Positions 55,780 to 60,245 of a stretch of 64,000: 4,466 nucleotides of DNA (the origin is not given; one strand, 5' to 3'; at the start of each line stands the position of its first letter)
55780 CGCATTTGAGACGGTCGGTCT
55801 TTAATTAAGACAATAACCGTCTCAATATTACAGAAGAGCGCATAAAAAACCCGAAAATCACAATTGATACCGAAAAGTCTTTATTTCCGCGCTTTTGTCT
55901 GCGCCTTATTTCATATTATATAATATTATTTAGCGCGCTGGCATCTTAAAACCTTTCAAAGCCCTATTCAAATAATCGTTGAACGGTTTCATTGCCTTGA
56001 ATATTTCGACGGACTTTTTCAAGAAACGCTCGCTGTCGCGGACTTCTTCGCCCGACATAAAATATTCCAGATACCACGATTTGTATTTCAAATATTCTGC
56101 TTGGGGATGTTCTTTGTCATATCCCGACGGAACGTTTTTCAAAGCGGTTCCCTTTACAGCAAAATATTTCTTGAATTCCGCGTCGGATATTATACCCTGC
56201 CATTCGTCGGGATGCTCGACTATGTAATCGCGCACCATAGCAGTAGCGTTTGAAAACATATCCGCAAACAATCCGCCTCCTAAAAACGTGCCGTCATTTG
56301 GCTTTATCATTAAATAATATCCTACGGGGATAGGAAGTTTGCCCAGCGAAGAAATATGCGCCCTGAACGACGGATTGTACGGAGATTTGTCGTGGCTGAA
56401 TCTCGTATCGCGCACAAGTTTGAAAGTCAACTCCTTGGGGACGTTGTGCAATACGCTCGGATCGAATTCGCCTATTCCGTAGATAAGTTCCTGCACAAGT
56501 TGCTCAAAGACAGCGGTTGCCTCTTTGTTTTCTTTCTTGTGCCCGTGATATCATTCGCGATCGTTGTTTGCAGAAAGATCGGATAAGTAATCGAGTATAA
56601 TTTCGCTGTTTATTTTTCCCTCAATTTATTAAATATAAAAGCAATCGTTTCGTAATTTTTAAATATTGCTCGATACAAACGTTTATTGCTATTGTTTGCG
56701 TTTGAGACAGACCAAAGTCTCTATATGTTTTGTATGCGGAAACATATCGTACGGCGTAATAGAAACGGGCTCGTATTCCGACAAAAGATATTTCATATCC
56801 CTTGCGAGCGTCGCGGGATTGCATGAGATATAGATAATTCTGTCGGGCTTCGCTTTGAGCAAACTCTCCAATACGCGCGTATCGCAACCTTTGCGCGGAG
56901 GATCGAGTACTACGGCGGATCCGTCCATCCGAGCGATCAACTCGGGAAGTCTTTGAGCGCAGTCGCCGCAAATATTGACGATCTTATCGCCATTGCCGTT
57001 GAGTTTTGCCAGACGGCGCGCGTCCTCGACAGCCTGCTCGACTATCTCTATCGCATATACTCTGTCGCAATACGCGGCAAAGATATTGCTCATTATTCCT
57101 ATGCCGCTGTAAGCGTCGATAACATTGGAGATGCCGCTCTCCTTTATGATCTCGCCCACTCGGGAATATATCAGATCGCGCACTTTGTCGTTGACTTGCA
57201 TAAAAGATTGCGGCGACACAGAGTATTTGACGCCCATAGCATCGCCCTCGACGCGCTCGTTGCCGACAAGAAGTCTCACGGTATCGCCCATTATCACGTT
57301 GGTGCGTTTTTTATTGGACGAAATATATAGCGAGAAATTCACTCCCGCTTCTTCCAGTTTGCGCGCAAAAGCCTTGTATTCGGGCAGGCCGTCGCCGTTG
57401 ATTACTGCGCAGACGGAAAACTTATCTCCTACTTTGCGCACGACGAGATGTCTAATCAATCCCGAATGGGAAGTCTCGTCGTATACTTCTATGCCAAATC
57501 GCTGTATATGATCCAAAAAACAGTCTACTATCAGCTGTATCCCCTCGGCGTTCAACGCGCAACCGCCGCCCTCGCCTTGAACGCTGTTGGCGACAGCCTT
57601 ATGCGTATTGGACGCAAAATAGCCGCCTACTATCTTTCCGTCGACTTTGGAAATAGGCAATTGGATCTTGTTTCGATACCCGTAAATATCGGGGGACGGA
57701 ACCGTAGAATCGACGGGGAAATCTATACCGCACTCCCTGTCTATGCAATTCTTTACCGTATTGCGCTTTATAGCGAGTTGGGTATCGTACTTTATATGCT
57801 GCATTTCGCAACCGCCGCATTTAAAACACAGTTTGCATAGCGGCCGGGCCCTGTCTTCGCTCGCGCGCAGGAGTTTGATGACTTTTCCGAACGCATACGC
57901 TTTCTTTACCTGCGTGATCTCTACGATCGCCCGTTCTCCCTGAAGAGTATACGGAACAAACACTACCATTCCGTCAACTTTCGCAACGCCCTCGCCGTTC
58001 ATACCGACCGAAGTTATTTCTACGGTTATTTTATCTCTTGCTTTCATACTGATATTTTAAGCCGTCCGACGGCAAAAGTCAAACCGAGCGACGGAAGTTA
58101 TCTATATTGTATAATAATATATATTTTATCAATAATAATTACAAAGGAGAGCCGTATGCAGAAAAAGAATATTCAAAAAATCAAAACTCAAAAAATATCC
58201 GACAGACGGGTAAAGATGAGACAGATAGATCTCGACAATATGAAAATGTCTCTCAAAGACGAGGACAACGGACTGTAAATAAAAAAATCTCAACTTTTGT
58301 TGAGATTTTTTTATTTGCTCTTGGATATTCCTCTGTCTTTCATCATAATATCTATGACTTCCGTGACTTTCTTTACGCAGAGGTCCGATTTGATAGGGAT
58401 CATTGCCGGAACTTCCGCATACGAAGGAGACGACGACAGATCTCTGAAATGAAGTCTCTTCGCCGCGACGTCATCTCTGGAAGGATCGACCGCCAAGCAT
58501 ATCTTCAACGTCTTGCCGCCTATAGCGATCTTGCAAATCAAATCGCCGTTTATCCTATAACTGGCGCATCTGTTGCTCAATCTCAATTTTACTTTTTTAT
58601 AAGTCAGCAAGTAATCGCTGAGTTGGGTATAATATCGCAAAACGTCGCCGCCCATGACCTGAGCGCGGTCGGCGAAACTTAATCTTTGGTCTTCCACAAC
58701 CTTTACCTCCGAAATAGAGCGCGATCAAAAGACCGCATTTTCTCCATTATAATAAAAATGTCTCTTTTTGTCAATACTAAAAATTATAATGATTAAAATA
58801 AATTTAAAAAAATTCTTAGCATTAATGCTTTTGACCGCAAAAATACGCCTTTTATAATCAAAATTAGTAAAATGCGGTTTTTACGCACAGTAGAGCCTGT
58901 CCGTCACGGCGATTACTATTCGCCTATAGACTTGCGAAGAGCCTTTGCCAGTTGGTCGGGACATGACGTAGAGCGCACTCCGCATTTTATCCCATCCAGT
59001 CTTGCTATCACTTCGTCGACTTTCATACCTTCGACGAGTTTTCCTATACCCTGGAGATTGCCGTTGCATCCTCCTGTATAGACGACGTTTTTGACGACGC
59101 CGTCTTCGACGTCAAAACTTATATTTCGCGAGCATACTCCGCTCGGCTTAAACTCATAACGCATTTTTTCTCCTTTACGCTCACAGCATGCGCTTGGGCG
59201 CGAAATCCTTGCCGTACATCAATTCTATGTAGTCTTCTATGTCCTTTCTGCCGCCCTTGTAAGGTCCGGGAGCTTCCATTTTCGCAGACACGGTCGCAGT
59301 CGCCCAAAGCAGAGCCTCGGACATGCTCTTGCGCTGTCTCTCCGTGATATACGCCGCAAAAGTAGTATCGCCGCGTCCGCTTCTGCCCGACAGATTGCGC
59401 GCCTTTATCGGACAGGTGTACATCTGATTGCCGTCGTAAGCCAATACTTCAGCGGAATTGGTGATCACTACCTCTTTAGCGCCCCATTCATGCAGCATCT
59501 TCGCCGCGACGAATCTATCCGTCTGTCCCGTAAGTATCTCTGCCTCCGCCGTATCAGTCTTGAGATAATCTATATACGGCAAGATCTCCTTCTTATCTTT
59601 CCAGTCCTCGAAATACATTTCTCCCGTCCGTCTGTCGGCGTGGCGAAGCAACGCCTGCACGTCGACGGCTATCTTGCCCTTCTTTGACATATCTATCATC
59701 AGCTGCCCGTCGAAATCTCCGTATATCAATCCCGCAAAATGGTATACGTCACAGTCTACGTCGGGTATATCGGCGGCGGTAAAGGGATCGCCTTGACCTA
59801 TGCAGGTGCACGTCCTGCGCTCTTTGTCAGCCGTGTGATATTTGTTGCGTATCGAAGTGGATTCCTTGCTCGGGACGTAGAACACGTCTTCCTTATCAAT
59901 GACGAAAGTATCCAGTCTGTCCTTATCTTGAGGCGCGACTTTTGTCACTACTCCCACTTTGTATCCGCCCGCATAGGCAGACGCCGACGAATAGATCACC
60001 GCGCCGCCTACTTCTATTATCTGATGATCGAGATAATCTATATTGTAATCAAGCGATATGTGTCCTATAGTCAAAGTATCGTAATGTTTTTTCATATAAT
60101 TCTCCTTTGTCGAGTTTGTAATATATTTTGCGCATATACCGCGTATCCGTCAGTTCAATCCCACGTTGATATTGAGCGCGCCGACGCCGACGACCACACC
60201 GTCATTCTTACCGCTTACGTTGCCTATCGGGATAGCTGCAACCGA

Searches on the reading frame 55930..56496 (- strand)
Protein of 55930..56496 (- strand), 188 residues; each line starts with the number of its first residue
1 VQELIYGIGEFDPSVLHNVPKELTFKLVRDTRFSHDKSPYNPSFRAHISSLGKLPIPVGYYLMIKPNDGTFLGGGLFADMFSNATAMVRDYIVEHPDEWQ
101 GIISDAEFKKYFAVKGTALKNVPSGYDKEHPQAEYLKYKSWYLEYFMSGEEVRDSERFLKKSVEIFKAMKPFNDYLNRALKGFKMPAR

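Call 11: search_protein_families(library=pfam, proteins=[window:55930-56496:-])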
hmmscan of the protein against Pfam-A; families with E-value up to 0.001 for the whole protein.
window:55930-56496:- (188 aa): 1 family
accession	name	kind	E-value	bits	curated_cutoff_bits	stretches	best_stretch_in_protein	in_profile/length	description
PF09365.15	DUF2461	-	1.9e-44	152.5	22.8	1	2-175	37-208/208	Conserved hypothetical protein (DUF2461)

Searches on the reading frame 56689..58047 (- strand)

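Call 11: search_protein_families(library=pfam, proteins=[window:56689-58047:-])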
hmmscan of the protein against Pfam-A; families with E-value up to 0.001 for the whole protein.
window:56689-58047:- (452 aa): 4 families
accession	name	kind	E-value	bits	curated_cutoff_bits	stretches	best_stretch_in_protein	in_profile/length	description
PF05958.17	tRNA_U5-meth_tr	-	3.4e-19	69.5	23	1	264-451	163-357/357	tRNA (Uracil-5-)-methyltransferase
PF01938.26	TRAM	-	1.9e-12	47.3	21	1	5-57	6-61/61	TRAM domain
PF09445.16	Methyltransf_15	-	9e-07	29.1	22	1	308-389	3-85/165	RNA cap guanine-N2 methyltransferase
PF02475.24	TRM5-TYW2_MTfase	-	4e-05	24.1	28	1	296-366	29-99/164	TRM5/TYW2 methyltransferase domain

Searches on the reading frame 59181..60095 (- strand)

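Call 12: search_protein_families(library=pfam, proteins=[window:59181-60095:-])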
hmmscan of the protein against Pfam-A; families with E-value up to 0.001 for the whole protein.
window:59181-60095:- (304 aa): 2 families
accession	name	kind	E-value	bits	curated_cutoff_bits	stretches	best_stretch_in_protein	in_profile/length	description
PF00294.29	PfkB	-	8.1e-09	35.7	25.8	1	165-278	170-295/302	pfkB family carbohydrate kinase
PF08543.17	Phos_pyr_kin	-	0.00085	19.2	27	0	168-274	113-233/246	Phosphomethylpyrimidine kinase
